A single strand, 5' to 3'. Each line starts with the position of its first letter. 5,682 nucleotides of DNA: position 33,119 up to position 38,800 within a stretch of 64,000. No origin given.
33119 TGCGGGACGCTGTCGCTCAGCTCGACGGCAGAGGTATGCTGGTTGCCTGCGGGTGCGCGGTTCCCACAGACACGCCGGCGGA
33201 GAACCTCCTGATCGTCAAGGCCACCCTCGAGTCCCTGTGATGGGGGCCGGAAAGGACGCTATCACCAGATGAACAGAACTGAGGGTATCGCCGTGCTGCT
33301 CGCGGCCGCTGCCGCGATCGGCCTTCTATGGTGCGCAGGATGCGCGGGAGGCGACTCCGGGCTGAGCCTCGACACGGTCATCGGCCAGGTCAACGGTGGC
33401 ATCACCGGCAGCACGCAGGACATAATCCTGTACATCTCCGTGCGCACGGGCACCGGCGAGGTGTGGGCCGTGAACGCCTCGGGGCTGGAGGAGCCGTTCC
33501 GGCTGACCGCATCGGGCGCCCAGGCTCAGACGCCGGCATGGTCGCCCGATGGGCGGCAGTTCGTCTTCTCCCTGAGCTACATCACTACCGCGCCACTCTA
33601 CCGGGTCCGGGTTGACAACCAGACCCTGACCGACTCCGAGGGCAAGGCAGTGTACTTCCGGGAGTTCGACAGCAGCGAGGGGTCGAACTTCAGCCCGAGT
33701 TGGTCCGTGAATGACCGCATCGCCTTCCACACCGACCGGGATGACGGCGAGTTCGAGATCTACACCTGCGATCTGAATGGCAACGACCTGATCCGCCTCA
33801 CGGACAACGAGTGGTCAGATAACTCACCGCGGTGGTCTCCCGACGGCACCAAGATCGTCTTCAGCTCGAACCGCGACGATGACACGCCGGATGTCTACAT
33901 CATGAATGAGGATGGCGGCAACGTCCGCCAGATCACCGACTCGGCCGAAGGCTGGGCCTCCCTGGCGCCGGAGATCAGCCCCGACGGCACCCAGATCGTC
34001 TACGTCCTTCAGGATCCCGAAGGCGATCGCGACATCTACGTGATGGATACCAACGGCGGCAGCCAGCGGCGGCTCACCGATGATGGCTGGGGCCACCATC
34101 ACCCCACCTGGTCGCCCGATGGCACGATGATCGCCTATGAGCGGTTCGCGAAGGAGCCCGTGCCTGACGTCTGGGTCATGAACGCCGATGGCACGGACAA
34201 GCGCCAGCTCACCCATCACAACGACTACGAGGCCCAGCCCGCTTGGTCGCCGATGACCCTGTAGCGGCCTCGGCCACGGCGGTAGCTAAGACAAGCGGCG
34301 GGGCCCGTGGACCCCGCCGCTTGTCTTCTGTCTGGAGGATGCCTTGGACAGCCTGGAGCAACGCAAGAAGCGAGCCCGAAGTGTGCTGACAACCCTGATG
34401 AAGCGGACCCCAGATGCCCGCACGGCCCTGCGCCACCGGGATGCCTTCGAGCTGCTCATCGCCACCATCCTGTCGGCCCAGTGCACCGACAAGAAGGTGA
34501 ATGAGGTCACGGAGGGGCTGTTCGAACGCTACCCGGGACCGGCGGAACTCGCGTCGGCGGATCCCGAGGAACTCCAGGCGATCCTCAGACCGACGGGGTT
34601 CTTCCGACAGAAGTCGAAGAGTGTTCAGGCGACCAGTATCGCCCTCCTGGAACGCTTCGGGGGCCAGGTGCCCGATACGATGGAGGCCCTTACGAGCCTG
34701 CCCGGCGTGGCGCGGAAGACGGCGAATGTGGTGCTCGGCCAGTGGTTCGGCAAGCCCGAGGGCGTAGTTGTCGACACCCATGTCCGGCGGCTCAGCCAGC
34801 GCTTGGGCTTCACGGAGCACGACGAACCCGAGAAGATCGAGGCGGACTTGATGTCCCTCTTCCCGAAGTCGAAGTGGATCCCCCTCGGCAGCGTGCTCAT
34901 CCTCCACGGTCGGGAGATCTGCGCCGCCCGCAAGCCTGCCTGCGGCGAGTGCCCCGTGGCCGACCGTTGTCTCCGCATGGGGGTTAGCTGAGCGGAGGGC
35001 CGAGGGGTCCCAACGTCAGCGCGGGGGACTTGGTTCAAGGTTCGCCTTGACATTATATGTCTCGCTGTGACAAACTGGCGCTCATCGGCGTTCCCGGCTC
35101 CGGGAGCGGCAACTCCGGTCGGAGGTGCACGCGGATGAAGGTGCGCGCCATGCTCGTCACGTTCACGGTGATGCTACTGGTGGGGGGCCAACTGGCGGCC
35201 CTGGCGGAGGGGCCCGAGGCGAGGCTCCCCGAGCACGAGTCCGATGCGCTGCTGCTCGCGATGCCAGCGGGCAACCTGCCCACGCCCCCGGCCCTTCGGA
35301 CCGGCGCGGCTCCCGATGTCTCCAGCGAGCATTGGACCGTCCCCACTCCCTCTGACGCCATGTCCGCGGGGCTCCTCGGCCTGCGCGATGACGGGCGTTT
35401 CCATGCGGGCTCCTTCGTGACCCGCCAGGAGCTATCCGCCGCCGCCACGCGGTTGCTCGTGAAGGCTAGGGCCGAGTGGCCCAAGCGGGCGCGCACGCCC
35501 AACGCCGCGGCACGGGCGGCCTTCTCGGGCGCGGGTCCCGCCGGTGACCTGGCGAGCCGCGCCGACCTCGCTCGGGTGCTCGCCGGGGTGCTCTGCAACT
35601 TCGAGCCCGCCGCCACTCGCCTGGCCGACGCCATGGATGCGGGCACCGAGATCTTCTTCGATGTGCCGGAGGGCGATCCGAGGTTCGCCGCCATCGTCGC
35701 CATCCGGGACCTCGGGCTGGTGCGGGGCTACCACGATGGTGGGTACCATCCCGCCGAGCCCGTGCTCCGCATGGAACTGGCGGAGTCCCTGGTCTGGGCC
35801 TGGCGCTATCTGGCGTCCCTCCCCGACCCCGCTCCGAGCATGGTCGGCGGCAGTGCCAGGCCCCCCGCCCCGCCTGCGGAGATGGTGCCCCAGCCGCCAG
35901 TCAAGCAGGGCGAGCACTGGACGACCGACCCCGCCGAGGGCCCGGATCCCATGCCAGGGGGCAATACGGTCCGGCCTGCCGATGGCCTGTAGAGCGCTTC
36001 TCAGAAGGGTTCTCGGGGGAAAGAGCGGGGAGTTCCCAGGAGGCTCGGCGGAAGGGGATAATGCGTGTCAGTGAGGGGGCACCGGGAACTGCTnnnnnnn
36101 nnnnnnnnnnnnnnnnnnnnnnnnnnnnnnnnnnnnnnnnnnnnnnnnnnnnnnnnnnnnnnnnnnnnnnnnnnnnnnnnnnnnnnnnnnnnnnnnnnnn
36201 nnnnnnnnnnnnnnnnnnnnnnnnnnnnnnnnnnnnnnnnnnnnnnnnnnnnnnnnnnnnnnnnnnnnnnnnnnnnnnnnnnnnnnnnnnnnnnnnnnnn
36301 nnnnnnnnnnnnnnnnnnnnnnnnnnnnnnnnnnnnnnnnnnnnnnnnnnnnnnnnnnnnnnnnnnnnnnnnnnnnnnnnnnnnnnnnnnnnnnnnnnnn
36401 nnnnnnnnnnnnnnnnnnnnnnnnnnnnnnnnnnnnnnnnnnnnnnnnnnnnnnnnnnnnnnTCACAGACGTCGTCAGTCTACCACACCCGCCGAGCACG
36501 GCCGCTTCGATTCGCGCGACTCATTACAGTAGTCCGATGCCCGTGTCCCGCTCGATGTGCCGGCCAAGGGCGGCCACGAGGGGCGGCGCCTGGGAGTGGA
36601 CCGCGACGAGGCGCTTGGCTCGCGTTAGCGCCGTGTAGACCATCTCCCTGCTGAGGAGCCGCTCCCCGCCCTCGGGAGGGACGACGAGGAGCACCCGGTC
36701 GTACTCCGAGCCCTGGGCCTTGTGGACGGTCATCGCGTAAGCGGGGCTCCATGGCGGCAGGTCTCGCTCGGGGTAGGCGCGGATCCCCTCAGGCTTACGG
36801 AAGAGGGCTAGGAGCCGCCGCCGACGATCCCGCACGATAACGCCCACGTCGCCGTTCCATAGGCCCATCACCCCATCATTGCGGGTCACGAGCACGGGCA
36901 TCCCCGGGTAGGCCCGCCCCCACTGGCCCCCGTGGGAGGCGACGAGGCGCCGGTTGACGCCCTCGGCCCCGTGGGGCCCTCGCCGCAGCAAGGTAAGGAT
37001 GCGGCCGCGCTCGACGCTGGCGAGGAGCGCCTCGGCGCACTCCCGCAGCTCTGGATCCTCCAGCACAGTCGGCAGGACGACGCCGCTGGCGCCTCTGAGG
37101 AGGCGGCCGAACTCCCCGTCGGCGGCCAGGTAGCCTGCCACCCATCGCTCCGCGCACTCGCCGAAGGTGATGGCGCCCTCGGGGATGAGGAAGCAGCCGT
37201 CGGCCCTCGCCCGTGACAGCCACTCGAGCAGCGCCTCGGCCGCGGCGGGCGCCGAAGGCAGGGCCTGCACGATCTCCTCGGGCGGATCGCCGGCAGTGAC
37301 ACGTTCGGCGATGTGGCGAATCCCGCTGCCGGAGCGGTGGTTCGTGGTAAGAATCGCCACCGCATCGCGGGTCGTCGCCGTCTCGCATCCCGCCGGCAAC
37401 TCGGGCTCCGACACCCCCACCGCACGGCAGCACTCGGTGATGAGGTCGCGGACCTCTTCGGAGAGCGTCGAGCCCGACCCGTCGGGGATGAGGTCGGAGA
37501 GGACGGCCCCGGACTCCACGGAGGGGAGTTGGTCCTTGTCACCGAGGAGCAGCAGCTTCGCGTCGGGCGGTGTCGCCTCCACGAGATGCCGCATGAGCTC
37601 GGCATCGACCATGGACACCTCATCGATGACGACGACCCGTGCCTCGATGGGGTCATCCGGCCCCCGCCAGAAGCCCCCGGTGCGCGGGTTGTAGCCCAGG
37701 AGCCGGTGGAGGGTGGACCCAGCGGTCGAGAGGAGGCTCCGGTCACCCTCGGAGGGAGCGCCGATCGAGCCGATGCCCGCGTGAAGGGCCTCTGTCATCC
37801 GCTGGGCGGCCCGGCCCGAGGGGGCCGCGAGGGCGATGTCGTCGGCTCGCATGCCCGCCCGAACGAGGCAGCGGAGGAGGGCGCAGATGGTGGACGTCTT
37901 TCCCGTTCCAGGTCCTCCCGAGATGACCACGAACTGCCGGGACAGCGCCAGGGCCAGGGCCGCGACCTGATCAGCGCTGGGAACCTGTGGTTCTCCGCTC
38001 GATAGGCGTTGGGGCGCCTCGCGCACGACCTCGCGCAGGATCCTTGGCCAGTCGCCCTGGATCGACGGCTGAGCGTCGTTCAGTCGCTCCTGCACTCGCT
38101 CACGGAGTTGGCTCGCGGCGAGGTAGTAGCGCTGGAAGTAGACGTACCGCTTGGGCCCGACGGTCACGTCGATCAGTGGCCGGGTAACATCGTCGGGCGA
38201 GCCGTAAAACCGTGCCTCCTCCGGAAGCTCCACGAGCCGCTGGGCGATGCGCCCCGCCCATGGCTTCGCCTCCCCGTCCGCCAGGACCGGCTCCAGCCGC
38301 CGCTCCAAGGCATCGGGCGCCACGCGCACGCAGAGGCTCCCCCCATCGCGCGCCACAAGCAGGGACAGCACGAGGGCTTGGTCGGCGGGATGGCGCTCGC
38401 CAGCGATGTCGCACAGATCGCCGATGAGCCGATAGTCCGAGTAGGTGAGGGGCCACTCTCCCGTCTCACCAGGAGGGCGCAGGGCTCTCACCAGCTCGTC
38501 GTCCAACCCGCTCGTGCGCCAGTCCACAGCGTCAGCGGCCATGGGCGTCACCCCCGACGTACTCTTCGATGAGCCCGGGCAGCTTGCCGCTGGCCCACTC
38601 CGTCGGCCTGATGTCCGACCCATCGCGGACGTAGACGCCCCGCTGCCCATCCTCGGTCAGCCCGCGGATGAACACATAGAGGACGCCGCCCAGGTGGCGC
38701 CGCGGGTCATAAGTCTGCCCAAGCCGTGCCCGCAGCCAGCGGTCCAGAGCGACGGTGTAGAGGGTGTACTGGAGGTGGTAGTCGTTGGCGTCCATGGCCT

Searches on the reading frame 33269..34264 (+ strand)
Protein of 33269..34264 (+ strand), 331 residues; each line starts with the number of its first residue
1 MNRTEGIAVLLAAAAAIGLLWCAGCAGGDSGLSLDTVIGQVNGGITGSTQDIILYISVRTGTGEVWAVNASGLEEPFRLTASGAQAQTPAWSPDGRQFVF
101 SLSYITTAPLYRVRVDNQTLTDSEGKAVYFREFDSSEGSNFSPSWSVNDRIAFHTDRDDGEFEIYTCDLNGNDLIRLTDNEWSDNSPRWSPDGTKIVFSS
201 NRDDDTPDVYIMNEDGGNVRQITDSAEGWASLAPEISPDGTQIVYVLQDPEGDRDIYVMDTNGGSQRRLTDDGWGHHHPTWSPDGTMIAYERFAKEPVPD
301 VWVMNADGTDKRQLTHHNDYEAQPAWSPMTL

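Call 9: search_protein_families(library=pfam, proteins=[window:33269-34264:+], max_evalue=0.001)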
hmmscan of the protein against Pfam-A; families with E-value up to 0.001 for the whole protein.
window:33269-34264:+ (331 aa): 4 families
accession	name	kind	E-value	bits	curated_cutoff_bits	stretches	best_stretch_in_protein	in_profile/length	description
PF07676.18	PD40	-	2e-31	107.7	20.9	2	176-211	3-38/38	WD40-like Beta Propeller Repeat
PF00930.27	DPPIV_N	-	4.3e-17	62.3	22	2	233-311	47-138/354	Dipeptidyl peptidase IV (DPP IV) N-terminal region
PF14583.12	Pectate_lyase22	-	1.1e-06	28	30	1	171-287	178-296/386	Oligogalacturonate lyase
PF25174.1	Beta-prop_THOC3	-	0.00026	20.5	305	0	64-202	27-150/272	THOC3 beta-propeller domain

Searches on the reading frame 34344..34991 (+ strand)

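Call 9: search_protein_families(library=pfam, proteins=[window:34344-34991:+], max_evalue=0.001)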
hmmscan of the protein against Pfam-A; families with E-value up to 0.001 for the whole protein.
window:34344-34991:+ (215 aa): 3 families
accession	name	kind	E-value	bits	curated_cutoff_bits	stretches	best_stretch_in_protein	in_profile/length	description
PF00730.31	HhH-GPD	-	1e-25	90.6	26.2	1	39-175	1-108/108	HhH-GPD superfamily base excision DNA repair protein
PF00633.29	HHH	-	2.9e-07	30.4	24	1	104-131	1-28/30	Helix-hairpin-helix motif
PF10576.14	EndIII_4Fe-2S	-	2.2e-05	25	20.5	1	193-209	1-17/17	Iron-sulfur binding domain of endonuclease III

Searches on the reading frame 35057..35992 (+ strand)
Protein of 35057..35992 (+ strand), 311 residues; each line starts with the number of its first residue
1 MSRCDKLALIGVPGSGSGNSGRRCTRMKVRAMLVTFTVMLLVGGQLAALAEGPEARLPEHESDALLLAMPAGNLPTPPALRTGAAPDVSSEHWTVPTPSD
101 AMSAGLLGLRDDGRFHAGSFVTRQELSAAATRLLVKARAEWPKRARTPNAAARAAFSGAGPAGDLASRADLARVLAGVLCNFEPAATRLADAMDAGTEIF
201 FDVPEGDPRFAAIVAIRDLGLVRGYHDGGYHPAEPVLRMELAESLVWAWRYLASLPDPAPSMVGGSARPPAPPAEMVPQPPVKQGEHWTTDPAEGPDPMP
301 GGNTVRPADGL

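Call 9: search_protein_families(library=pfam, proteins=[window:35057-35992:+], max_evalue=0.001)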
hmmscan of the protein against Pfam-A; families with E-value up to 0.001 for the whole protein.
window:35057-35992:+ (311 aa): 1 family
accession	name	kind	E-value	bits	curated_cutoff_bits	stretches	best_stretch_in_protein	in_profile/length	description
PF00395.25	SLH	-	8.9e-06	26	20.8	0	202-242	4-44/44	S-layer homology domain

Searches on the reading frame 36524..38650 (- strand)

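Call 9: search_protein_families(library=pfam, proteins=[window:36524-38650:-], max_evalue=0.001)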
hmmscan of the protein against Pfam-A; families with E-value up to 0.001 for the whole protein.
window:36524-38650:- (708 aa): 9 families
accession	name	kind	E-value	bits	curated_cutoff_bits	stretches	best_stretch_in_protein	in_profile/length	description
PF13245.12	AAA_19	-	1.3e-33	116.5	25.1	1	228-378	1-132/134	AAA domain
PF13604.12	AAA_30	-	3.1e-26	92.7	27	1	226-397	4-151/191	AAA domain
PF13538.12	UvrD_C_2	-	3.5e-15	56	27.4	1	636-683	1-50/52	UvrD-like helicase C-terminal domain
PF01443.25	Viral_helicase1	-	5.9e-11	43.1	21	1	639-682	179-224/228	Viral superfamily 1 RNA helicase core domain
PF13086.12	AAA_11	-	5.8e-09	36.5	27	1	226-288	4-71/257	AAA domain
PF00580.27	UvrD-helicase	-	2.3e-06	27.9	23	1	233-295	8-71/271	UvrD/REP helicase N-terminal domain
PF05127.21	NAT10_TcmA_helicase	-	1.5e-05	25.3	22.7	1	242-359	1-112/176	RNA cytidine acetyltransferase NAT10/TcmA, helicase domain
PF13401.12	AAA_22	-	0.00017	22.4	27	1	237-358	4-106/130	AAA domain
PF13191.12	AAA_16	-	0.00025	22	32.6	0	228-387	8-155/167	AAA ATPase domain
